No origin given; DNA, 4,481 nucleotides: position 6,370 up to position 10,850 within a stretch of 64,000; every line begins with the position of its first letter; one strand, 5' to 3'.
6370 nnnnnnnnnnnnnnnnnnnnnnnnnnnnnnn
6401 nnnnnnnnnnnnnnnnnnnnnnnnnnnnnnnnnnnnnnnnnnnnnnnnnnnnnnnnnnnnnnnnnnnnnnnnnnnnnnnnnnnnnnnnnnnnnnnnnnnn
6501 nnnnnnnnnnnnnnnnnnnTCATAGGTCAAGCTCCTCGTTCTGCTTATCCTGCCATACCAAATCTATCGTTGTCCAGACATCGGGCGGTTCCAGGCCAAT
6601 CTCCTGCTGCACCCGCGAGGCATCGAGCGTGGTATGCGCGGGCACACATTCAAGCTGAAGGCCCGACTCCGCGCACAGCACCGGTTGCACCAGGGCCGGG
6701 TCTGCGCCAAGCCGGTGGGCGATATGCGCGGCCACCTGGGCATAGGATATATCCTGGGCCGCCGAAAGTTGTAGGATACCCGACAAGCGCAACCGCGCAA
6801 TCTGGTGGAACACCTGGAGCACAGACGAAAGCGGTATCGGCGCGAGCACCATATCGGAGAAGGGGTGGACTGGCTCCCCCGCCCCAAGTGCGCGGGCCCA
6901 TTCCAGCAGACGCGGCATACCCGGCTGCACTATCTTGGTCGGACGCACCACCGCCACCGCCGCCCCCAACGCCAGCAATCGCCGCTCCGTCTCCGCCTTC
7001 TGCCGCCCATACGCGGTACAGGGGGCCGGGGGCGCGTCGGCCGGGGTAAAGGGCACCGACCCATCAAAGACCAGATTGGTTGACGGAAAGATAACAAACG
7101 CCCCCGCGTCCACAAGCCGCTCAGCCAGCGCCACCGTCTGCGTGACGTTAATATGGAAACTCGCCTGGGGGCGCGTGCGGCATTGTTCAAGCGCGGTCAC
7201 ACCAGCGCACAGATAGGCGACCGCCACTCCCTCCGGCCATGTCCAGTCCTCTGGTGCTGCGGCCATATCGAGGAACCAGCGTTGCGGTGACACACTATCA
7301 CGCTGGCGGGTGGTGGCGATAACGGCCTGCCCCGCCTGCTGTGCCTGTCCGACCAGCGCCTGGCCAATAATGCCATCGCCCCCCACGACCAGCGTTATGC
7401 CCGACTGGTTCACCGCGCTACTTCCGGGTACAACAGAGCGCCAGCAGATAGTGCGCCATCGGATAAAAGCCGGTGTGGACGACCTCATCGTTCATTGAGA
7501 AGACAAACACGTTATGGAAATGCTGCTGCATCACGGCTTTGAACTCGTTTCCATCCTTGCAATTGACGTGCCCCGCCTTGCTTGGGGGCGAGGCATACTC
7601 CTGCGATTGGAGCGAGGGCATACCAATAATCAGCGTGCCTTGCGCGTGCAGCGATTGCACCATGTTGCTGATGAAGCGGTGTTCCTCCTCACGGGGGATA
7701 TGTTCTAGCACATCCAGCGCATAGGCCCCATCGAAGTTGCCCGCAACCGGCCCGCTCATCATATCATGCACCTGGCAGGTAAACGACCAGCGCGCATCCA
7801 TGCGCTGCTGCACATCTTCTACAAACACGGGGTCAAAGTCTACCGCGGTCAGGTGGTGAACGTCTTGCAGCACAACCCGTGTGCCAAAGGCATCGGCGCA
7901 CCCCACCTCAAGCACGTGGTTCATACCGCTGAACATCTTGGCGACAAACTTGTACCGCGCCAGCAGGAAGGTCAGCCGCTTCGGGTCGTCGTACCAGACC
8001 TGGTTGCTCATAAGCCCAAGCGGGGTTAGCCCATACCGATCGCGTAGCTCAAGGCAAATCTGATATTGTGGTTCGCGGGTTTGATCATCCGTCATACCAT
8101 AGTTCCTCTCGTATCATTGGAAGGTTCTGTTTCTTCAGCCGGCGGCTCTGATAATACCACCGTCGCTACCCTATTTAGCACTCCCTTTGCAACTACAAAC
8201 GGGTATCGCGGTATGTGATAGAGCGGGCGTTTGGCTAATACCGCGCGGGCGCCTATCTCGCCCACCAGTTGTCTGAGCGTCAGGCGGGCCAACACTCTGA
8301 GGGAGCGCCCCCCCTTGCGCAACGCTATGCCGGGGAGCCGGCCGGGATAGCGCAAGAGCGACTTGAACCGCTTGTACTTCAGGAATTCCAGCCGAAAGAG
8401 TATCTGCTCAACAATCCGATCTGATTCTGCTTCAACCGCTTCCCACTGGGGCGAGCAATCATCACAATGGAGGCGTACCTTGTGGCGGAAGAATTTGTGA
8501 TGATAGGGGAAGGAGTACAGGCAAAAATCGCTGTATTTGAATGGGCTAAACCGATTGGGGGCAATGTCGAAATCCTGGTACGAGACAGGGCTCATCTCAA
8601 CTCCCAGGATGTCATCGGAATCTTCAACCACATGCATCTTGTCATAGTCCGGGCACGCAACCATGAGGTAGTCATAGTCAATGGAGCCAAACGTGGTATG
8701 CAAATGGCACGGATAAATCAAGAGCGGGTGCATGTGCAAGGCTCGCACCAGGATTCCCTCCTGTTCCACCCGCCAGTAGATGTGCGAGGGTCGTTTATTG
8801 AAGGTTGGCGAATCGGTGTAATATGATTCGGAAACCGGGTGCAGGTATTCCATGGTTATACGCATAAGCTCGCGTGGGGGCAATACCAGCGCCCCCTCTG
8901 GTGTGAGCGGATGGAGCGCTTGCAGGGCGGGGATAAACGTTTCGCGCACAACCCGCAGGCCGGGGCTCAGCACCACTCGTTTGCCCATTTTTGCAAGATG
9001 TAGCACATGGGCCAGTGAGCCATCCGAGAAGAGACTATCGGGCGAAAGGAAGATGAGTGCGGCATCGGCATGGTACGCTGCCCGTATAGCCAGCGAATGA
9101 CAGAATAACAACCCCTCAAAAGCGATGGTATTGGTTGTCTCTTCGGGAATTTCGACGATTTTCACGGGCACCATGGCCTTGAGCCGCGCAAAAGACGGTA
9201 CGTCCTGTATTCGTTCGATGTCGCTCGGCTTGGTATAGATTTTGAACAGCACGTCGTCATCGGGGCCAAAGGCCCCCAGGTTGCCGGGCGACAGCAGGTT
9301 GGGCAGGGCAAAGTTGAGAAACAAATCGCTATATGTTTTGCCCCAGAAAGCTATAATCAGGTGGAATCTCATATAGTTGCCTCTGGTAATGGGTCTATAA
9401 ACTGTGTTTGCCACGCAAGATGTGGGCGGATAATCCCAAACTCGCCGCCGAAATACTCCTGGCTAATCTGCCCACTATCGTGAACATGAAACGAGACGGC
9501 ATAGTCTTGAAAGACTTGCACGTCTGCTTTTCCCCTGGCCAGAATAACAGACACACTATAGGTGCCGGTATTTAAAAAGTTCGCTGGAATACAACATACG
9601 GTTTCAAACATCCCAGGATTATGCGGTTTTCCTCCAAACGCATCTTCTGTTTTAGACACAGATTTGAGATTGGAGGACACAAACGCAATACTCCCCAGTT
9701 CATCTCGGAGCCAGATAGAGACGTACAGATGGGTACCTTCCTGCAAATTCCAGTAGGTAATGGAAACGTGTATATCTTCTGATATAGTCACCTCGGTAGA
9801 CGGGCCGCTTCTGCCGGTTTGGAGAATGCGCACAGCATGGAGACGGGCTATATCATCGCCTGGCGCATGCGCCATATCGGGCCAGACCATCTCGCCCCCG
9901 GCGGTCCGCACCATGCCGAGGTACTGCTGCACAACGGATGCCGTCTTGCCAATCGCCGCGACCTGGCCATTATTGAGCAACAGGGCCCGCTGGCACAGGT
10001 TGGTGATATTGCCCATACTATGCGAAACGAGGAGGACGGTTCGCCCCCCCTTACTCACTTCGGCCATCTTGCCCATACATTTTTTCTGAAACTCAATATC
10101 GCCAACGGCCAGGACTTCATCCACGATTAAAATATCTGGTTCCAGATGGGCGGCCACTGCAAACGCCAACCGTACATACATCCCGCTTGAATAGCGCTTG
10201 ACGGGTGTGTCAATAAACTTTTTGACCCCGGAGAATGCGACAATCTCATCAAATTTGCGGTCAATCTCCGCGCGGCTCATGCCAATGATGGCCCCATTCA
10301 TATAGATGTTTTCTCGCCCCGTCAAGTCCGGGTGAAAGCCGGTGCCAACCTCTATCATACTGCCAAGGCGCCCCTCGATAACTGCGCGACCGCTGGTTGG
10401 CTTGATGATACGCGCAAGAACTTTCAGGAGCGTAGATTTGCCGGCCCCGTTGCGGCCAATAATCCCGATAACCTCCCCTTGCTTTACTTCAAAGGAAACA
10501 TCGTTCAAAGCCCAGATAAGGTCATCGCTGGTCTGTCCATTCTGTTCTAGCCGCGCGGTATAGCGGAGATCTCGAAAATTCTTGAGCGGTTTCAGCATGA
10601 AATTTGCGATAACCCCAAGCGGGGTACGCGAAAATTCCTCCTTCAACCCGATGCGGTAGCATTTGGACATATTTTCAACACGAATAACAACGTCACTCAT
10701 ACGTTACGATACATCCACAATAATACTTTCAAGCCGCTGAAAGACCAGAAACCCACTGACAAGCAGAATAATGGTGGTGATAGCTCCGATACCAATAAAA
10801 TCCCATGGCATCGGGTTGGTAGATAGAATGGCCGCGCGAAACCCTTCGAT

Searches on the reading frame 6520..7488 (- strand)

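Call 48: search_protein_families(library=pfam, proteins=[window:6520-7488:-], max_evalue=0.0001)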
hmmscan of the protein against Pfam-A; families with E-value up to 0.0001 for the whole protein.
window:6520-7488:- (322 aa): 2 families
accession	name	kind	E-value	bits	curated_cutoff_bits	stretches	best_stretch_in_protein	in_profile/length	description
PF04321.23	RmlD_sub_bind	-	3.3e-26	92.5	27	1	33-306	4-276/287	RmlD substrate binding domain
PF01370.27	Epimerase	-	5e-13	49.5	20.9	1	33-190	2-176/240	NAD dependent epimerase/dehydratase family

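Call 72: search_protein_families(library=ncbifam, proteins=[window:6520-7488:-], max_evalue=1e-10)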
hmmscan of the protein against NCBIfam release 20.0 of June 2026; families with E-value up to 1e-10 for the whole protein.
window:6520-7488:- (322 aa): 1 family
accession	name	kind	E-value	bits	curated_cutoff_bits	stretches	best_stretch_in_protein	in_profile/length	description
TIGR01214.1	rmlD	equivalog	2.3e-25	89.3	224.05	1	33-305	3-275/285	dTDP-4-dehydrorhamnose reductase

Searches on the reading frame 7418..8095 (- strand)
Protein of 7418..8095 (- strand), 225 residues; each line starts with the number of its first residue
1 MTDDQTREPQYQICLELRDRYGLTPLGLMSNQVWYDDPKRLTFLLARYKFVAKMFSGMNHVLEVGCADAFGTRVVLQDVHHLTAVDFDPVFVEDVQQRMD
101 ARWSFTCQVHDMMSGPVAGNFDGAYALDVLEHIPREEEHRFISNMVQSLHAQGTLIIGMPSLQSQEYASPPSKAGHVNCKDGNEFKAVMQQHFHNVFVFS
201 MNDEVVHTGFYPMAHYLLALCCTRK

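Call 3: search_protein_families(library=pfam, proteins=[window:7418-8095:-], max_evalue=0.01)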
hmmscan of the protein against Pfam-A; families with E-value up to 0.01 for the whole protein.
window:7418-8095:- (225 aa): 6 families
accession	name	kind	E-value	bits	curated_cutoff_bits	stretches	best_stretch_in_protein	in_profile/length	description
PF13649.12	Methyltransf_25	-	3.1e-10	41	27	1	61-153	1-97/97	Methyltransferase domain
PF08241.18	Methyltransf_11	-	1.4e-09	38.9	21.2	1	62-157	1-95/95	Methyltransferase domain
PF08242.18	Methyltransf_12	-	4e-07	31.1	30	1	62-155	1-98/98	Methyltransferase domain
PF05401.17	NodS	-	8.8e-07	29.4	24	1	47-160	30-147/201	Nodulation protein S (NodS)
PF13489.12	Methyltransf_23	-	0.0001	22.5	27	1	58-191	23-156/164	Methyltransferase domain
PF01739.24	CheR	-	0.0083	16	27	0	104-159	119-175/195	CheR methyltransferase, SAM binding domain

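Call 72: search_protein_families(library=ncbifam, proteins=[window:7418-8095:-], max_evalue=1e-10)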
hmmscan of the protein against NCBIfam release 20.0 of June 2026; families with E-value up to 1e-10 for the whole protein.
window:7418-8095:- (225 aa): 0 families

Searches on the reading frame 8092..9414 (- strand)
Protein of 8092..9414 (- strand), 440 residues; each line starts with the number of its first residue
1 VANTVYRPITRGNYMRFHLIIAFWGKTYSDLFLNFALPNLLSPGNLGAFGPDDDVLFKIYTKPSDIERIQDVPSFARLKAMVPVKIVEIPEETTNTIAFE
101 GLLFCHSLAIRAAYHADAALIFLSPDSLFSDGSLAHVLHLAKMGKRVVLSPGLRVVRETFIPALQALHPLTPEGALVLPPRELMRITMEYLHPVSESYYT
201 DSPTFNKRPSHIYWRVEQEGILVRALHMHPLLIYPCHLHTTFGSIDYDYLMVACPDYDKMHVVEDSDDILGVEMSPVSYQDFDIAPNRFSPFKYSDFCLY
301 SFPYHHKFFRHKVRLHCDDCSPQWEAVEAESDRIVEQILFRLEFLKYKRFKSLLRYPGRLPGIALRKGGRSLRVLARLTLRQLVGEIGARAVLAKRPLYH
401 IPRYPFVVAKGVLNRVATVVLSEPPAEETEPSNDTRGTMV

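Call 3: search_protein_families(library=pfam, proteins=[window:8092-9414:-], max_evalue=0.01)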
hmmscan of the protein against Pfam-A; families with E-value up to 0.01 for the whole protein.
window:8092-9414:- (440 aa): 0 families

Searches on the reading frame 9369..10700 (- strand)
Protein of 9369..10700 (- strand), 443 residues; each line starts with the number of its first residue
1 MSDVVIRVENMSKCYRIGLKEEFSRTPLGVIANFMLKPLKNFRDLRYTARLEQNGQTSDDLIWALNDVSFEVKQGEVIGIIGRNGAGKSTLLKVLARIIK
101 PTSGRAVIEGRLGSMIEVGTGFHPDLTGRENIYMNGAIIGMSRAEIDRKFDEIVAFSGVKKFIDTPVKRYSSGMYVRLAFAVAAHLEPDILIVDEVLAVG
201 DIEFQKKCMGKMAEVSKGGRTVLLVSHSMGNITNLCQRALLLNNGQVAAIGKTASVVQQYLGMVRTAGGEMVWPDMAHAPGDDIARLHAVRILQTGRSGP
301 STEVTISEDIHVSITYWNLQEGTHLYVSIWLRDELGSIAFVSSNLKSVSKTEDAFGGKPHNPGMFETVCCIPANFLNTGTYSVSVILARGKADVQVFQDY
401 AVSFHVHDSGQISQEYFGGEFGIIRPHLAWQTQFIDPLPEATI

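Call 3: search_protein_families(library=pfam, proteins=[window:9369-10700:-], max_evalue=0.01)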
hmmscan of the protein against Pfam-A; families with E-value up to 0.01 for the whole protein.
window:9369-10700:- (443 aa): 6 families
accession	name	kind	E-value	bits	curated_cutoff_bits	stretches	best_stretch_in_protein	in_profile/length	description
PF00005.33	ABC_tran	-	5.8e-23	82.5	25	1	65-196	1-135/137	ABC transporter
PF13304.12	AAA_21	-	1.8e-05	25.4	27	1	78-99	2-23/304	AAA domain, putative AbiEii toxin, Type IV TA system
PF14524.12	Wzt_C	-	7.3e-05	23.2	30.4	1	280-409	5-132/143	Wzt C-terminal domain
PF13555.12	AAA_29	-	0.00057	20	27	1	68-103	15-50/61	P-loop containing region of AAA domain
PF13175.12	AAA_15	-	0.0041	17.2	32.1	1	40-102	9-50/374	AAA ATPase domain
PF13476.12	AAA_23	-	0.0051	17.9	27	1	68-95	13-39/201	AAA domain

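Call 49: list_cluster_members(proteins=[P0071, P0001, window:9369-10700:-, window:17590-18192:-])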
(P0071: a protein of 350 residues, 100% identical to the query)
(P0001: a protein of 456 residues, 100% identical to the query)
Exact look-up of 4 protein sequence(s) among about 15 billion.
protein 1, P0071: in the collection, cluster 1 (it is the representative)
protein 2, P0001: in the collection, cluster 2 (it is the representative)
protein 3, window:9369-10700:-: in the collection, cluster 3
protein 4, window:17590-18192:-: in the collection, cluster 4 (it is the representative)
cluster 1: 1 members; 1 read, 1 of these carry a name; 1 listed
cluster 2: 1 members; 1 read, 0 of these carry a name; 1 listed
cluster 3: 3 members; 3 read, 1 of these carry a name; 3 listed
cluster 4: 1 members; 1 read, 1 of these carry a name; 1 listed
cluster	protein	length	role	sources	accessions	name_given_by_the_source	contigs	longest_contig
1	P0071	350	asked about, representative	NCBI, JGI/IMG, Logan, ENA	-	thiamine kinase-like enzyme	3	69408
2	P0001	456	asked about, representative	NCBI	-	-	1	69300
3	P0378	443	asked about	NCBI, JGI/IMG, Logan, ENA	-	lipopolysaccharide transport system ATP-binding protein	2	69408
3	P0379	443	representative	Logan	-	-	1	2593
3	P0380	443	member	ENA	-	-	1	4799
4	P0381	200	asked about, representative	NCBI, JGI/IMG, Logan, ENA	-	nucleoside-diphosphate-sugar epimerase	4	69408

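Call 72: search_protein_families(library=ncbifam, proteins=[window:9369-10700:-], max_evalue=1e-10)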
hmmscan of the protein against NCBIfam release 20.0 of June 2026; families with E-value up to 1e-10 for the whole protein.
window:9369-10700:- (443 aa): 148 families (the best 25 are shown)
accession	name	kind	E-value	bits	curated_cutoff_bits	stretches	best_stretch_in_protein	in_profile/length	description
NF010065.0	PRK13545.1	equivalog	2e-59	201.7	538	1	60-263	35-237/549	teichoic acids export protein ATP-binding subunit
NF050108.1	galactan_ABC_ATP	equivalog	3.8e-52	176.9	400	1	60-262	40-242/244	galactan export ABC transporter ATP-binding subunit Wzt/RfbE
NF010066.0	PRK13546.1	equivalog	1e-47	162.7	320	1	59-263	34-237/264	teichoic acids export ABC transporter ATP-binding subunit TagH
TIGR01188.1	drrA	subfamily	3.7e-37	128.2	312.45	1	63-255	7-210/302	daunorubicin resistance ABC transporter, ATP-binding protein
TIGR04521.1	ECF_ATPase_2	equivalog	3.4e-29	101.8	330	2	133-260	107-236/279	energy-coupling factor transporter ATPase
TIGR04520.1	ECF_ATPase_1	equivalog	5.7e-26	91.5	315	2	140-259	107-226/269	energy-coupling factor transporter ATPase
NF010060.0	PRK13537.1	equivalog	6.9e-26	90.9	521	1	64-262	30-239/314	nodulation factor ABC transporter ATP-binding protein NodI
TIGR01288.1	nodI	equivalog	3.1e-24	85.5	424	1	65-263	20-229/303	nodulation factor ABC transporter ATP-binding protein NodI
NF010059.0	PRK13536.1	equivalog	8.7e-24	83.9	549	1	65-262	59-267/342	nodulation factor ABC transporter ATP-binding protein NodI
NF010158.0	PRK13637.1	equivalog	1.2e-23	83.6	390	1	137-259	110-235/287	energy-coupling factor transporter ATPase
NF040933.2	ABC_arch_GlcV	equivalog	3e-23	82.3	450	1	60-259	17-232/357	glucose ABC transporter ATP-binding protein GlcV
NF010068.0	PRK13548.1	equivalog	3.9e-23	81.9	261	1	65-111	21-67/261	heme ABC transporter ATP-binding protein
TIGR01166.1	cbiO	subfamily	4e-23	81.9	211.8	1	64-111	7-54/190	cobalt ABC transporter, ATP-binding protein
TIGR01186.1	proV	subfamily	4.1e-23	82.1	326.6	1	64-256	8-217/363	betaine/proline/choline family ABC transporter ATP-binding protein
NF033858.1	ABC2_perm_RbbA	equivalog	6.3e-23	80.6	1050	1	64-259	281-487/909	ribosome-associated ATPase/putative transporter RbbA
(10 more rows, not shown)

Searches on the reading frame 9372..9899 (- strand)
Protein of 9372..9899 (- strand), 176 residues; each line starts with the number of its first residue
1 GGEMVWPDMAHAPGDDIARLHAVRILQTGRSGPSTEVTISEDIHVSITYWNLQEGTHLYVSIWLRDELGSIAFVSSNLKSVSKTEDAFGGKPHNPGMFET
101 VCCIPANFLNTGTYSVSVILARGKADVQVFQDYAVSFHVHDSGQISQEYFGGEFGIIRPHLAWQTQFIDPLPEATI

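Call 55: search_solved_structures(query=window:9372-9899:-, max_evalue=10)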
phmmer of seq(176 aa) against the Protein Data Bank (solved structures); distinct sequences matched with E-value up to 10: 5.
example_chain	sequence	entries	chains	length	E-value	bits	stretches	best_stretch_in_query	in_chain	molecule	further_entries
8u0u_A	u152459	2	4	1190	0.21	14.5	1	30-116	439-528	Helicase/UvrB N-terminal domain-containing protein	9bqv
9bf1_A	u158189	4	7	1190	0.21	14.5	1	30-116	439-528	Helicase/UvrB N-terminal domain-containing protein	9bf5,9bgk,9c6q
9ezx_A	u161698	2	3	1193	0.22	14.5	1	30-116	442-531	Helicase/UvrB N-terminal domain-containing protein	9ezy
9khv_A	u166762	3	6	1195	0.22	14.5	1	30-116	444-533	Helicase/UvrB N-terminal domain-containing protein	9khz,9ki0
8u0w_A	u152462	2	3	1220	0.23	14.5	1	30-116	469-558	Helicase/UvrB N-terminal domain-containing protein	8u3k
